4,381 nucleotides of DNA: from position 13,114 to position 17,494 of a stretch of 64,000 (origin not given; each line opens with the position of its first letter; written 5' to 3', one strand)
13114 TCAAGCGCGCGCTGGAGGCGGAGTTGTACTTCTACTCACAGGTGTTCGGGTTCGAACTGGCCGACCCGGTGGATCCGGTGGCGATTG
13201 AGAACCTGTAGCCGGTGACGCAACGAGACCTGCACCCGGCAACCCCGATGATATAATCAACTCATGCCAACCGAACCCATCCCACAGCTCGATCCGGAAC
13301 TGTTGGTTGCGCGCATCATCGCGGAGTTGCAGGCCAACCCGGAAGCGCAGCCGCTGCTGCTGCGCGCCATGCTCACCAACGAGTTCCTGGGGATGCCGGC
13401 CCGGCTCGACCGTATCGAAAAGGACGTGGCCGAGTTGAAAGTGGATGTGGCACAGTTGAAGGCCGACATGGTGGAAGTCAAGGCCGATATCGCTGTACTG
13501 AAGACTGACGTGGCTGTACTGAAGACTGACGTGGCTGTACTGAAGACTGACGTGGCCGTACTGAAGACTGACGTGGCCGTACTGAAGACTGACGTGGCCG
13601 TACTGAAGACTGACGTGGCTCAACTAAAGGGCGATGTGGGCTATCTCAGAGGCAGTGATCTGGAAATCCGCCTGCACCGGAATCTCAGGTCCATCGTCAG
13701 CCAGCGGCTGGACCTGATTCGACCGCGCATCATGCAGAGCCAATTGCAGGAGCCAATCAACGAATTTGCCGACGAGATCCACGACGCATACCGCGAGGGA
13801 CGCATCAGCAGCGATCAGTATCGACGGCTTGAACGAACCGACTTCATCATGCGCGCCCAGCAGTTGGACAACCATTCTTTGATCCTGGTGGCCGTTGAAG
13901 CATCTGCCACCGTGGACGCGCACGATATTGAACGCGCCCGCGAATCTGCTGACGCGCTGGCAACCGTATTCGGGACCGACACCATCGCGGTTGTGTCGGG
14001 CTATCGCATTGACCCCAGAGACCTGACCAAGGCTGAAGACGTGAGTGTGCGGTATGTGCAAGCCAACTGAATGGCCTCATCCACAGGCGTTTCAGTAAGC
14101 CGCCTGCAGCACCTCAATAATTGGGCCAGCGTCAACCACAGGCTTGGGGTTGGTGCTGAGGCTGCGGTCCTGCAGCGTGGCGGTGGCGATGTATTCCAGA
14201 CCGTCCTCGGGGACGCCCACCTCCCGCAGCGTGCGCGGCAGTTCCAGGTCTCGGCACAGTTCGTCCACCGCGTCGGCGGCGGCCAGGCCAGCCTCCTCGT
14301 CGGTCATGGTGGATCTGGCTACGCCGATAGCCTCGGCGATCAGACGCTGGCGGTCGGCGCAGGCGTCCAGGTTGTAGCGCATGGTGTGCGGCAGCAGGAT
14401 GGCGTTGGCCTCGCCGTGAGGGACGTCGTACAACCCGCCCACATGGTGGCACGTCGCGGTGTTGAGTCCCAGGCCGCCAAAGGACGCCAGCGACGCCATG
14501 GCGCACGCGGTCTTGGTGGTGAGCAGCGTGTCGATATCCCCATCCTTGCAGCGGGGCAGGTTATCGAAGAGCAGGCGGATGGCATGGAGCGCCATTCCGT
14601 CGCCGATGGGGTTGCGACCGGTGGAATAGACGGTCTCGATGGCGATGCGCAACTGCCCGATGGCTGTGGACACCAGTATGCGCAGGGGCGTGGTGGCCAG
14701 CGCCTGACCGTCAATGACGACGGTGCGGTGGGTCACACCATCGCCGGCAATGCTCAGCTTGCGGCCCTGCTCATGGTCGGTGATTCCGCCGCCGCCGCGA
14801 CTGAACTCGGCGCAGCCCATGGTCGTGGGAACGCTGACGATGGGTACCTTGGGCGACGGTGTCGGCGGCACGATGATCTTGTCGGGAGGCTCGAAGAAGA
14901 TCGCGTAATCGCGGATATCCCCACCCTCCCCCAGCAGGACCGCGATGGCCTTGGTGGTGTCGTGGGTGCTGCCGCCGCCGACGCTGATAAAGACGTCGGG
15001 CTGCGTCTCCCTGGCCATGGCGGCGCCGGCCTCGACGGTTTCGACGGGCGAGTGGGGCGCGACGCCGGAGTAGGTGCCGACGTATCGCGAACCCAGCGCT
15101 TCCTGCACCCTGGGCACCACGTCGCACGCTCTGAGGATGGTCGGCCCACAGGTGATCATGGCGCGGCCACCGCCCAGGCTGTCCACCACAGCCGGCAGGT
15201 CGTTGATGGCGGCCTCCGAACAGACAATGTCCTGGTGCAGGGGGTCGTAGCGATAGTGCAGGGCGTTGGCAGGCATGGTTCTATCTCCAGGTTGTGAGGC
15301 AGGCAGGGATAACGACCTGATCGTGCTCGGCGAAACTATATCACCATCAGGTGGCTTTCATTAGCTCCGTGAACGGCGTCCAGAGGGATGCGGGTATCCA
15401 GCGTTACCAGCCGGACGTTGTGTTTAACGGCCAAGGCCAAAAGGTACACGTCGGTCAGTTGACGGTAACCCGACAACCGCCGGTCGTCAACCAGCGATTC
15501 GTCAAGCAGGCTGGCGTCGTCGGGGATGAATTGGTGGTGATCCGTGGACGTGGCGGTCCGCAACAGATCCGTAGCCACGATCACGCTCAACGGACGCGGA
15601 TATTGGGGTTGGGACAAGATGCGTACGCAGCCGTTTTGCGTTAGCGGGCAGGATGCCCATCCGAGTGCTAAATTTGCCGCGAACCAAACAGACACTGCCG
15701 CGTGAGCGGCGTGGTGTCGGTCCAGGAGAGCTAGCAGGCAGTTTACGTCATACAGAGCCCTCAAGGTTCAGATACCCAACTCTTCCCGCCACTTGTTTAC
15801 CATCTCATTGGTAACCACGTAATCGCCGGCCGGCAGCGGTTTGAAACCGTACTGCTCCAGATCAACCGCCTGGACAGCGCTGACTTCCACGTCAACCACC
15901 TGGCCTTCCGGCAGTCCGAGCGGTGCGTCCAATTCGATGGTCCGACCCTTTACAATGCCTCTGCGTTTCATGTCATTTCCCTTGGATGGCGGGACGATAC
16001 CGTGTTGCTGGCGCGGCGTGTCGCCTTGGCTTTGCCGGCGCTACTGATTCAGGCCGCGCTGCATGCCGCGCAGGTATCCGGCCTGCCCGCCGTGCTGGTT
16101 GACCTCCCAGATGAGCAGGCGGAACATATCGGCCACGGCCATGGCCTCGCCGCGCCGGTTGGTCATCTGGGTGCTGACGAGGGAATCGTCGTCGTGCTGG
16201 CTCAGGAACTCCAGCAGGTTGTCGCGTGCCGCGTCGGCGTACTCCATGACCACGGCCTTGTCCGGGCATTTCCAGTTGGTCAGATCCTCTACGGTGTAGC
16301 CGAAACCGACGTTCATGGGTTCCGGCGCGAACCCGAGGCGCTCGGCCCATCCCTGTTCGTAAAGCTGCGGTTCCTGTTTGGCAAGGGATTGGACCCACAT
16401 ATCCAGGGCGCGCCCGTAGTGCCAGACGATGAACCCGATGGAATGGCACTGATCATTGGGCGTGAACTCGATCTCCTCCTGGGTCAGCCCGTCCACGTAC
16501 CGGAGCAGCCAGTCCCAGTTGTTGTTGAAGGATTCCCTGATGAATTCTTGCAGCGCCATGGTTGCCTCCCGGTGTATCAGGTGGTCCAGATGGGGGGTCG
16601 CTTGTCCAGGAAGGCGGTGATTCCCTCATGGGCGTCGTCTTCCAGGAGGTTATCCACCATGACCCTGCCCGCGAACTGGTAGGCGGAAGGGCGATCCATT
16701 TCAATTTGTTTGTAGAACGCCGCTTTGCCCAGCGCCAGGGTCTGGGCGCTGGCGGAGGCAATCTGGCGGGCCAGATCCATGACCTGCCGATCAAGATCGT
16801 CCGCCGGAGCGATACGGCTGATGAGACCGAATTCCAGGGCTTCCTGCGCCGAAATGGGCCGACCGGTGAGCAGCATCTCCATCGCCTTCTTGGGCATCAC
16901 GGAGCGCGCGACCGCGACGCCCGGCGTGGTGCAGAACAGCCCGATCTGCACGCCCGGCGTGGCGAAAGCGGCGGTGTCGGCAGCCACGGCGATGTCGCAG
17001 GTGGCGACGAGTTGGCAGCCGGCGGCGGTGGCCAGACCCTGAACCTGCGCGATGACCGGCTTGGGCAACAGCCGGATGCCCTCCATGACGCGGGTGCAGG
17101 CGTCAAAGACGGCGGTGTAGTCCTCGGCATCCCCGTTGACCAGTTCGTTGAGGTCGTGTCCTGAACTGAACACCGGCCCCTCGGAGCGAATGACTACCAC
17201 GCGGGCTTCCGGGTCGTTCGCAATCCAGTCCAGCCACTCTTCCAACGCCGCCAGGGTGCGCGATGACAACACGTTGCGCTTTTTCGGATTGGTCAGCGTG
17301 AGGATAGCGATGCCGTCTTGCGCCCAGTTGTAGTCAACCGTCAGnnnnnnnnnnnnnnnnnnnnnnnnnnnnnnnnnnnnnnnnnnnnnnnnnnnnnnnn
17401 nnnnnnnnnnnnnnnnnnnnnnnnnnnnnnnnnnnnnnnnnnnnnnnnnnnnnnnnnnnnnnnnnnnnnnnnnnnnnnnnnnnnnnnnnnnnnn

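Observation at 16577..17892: DUF6883-like/DUF4926-like gene pair inside a beta-oxidation operon, with the DUF4926-like module fused in frame to an enoyl-CoA hydratase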

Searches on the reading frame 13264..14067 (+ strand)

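Call 66: search_protein_families(library=pfam, proteins=[window:13264-14067:+], max_evalue=0.01)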
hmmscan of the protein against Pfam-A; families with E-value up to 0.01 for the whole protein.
window:13264-14067:+ (268 aa): 10 families
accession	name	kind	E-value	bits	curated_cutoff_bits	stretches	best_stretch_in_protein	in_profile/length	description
PF09726.14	Macoilin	-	1.8e-05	24.1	32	1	33-105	377-449/671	Macoilin family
PF04728.18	LPP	-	3.1e-05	24.7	29.1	0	48-79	2-33/53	Lipoprotein leucine-zipper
PF05667.16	CCDC22_CC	-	0.00022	21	39.2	1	44-190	217-358/477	CCDC22 protein coiled-coil region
PF04977.20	DivIC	-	0.00029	21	28.9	0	55-90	19-55/80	Septum formation initiator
PF20808.2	MINT_RAM7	-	0.0021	18.7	108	1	68-124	17-73/110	Msx2-interacting protein, RAM7 domain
PF10191.15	COG7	-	0.0022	16.8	33.9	0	47-83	64-100/772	Golgi complex component 7 (COG7)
PF05701.16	WEMBL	-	0.0026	17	35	1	52-125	285-358/562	Weak chloroplast movement under blue light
PF10805.13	DUF2730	-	0.0045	17.5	24.9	0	46-91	47-94/102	Protein of unknown function (DUF2730)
PF02183.23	HALZ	-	0.0046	17.5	28.1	0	89-123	6-40/43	Homeobox associated leucine zipper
PF06810.17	Phage_scaffold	-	0.0071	16.8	35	0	54-123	5-77/170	Phage capsid assembly scaffolding protein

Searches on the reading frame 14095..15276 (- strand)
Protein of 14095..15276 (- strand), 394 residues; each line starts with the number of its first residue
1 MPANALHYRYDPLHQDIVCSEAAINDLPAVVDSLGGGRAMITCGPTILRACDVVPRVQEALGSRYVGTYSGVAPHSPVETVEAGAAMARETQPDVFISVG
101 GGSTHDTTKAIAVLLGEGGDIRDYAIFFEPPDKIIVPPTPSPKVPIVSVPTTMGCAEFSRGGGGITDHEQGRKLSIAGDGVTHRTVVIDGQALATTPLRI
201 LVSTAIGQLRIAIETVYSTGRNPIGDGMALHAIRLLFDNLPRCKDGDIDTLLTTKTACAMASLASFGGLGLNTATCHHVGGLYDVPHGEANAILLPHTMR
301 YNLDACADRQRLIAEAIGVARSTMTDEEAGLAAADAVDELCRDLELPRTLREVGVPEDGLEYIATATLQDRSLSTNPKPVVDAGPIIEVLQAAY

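Call 3: search_protein_families(library=pfam, proteins=[window:14095-15276:-], max_evalue=1)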
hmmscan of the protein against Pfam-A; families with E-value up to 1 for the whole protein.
window:14095-15276:- (394 aa): 3 families
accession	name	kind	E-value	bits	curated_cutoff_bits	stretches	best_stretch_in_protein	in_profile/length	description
PF25137.1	ADH_Fe_C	-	1.6e-36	126.3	27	1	202-394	2-194/194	Fe-containing alcohol dehydrogenase family, C-terminal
PF00465.25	Fe-ADH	-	1.7e-32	112.8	31.3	1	16-189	3-167/168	Iron-containing alcohol dehydrogenase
PF13685.12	Fe-ADH_2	-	1.9e-09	38.1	28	1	20-115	3-97/149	Iron-containing alcohol dehydrogenase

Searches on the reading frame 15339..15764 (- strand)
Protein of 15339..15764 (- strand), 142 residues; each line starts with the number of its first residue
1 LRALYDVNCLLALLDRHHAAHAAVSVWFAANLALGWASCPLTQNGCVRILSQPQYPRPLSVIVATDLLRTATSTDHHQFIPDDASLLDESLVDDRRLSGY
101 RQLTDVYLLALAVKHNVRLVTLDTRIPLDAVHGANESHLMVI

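Call 3: search_protein_families(library=pfam, proteins=[window:15339-15764:-], max_evalue=1)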
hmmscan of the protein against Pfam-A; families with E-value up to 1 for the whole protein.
window:15339-15764:- (142 aa): 1 family
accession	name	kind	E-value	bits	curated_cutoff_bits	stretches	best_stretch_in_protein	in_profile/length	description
PF01850.27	PIN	-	7.1e-07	30.3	23.6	1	5-126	3-114/120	PIN domain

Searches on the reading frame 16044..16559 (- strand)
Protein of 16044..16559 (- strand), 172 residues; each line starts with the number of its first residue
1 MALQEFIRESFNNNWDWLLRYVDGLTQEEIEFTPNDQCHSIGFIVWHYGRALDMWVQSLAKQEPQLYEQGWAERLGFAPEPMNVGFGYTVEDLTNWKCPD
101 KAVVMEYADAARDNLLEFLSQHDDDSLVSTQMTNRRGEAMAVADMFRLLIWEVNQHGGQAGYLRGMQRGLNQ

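Call 3: search_protein_families(library=pfam, proteins=[window:16044-16559:-], max_evalue=1)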
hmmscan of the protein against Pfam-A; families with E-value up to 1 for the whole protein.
window:16044-16559:- (172 aa): 4 families
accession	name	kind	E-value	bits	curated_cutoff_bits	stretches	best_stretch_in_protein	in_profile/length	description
PF12867.12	DinB_2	-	1.8e-16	61.2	24.8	1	12-160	3-128/128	DinB superfamily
PF04978.18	MST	-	3.4e-08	34.5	27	1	10-166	5-146/149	Mycothiol-S-transferase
PF07609.16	DUF1572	-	0.082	13.1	23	0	8-55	11-59/163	Protein of unknown function (DUF1572)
PF05163.17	DinB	-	0.16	12.3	23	0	16-73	17-76/165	DinB family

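Call 4: search_protein_families(library=ncbifam, proteins=[window:16044-16559:-], max_evalue=1)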
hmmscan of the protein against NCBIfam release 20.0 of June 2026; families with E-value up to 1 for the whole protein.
window:16044-16559:- (172 aa): 2 families
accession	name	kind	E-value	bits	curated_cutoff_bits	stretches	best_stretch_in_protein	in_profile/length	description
NF047843.2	MST_Rv0443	equivalog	1.5e-22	80.4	170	1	9-166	4-160/161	mycothiol transferase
NF053516.1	TranRepPrsAVib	equivalog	0.13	12.1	300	1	36-77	120-161/208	TetR family transcriptional repressor PsrA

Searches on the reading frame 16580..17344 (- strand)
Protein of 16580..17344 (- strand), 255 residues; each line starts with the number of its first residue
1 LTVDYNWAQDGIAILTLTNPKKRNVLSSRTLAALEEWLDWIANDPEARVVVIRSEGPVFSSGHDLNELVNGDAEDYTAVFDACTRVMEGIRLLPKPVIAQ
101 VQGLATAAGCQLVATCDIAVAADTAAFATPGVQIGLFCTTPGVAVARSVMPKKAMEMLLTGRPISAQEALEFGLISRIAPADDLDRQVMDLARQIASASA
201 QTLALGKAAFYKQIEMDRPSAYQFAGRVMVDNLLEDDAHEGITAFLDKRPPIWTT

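Call 59: search_solved_structures(query=window:16580-17344:-, max_evalue=1e-20, show_alignments=2)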
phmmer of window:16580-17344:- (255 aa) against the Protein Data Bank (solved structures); distinct sequences matched with E-value up to 1e-20: 72 (the best 60 are shown).
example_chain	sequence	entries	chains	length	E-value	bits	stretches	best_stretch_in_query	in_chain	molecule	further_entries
2vx2_A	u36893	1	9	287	1.4e-82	280.5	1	10-254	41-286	ENOYL-COA HYDRATASE DOMAIN-CONTAINING PROTEIN 3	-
3myb_A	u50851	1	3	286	1.7e-64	221.3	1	9-255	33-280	Enoyl-CoA hydratase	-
3l3s_A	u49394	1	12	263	1.3e-40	143.2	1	10-235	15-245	Enoyl-CoA hydratase/isomerase family protein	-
4fjw_D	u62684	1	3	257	1.2e-33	120.4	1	11-254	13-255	Probable enoyl-CoA hydratase echA8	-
3pzk_A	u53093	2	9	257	1.2e-33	120.4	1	11-254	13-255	e enoyl-CoA hydratase echA8 | enoyl-CoA hydratase echA8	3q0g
3q0j_A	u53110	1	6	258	1.2e-33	120.3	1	11-254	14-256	enoyl-CoA hydratase echA8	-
3h81_A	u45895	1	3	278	1.6e-33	120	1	11-254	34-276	enoyl-CoA hydratase echA8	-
9qwv_A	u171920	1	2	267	1.8e-33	119.7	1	7-252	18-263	Enoyl-CoA hydratase, mitochondrial, putative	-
6sla_AAA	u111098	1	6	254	4.3e-33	118.5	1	8-252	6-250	Enoyl-CoA hydratase/carnithine racemase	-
6slb_AAA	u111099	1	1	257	5.8e-33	118.1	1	8-252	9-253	Enoyl-CoA hydratase/carnithine racemase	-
3hrx_A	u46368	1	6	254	5.9e-33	118.1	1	8-252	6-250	Probable enoyl-CoA hydratase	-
6sl9_AAA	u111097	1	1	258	5.9e-33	118.1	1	8-252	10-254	Enoyl-CoA hydratase/carnithine racemase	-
5xzd_A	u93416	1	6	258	1.6e-32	116.6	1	9-250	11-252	Enoyl-CoA hydratase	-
5zai_A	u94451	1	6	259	2.9e-32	115.8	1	12-252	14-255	3-hydroxypropionyl-coenzyme A dehydratase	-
8zru_A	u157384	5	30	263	6e-32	114.8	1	11-250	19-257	Enoyl-CoA hydratase, mitochondrial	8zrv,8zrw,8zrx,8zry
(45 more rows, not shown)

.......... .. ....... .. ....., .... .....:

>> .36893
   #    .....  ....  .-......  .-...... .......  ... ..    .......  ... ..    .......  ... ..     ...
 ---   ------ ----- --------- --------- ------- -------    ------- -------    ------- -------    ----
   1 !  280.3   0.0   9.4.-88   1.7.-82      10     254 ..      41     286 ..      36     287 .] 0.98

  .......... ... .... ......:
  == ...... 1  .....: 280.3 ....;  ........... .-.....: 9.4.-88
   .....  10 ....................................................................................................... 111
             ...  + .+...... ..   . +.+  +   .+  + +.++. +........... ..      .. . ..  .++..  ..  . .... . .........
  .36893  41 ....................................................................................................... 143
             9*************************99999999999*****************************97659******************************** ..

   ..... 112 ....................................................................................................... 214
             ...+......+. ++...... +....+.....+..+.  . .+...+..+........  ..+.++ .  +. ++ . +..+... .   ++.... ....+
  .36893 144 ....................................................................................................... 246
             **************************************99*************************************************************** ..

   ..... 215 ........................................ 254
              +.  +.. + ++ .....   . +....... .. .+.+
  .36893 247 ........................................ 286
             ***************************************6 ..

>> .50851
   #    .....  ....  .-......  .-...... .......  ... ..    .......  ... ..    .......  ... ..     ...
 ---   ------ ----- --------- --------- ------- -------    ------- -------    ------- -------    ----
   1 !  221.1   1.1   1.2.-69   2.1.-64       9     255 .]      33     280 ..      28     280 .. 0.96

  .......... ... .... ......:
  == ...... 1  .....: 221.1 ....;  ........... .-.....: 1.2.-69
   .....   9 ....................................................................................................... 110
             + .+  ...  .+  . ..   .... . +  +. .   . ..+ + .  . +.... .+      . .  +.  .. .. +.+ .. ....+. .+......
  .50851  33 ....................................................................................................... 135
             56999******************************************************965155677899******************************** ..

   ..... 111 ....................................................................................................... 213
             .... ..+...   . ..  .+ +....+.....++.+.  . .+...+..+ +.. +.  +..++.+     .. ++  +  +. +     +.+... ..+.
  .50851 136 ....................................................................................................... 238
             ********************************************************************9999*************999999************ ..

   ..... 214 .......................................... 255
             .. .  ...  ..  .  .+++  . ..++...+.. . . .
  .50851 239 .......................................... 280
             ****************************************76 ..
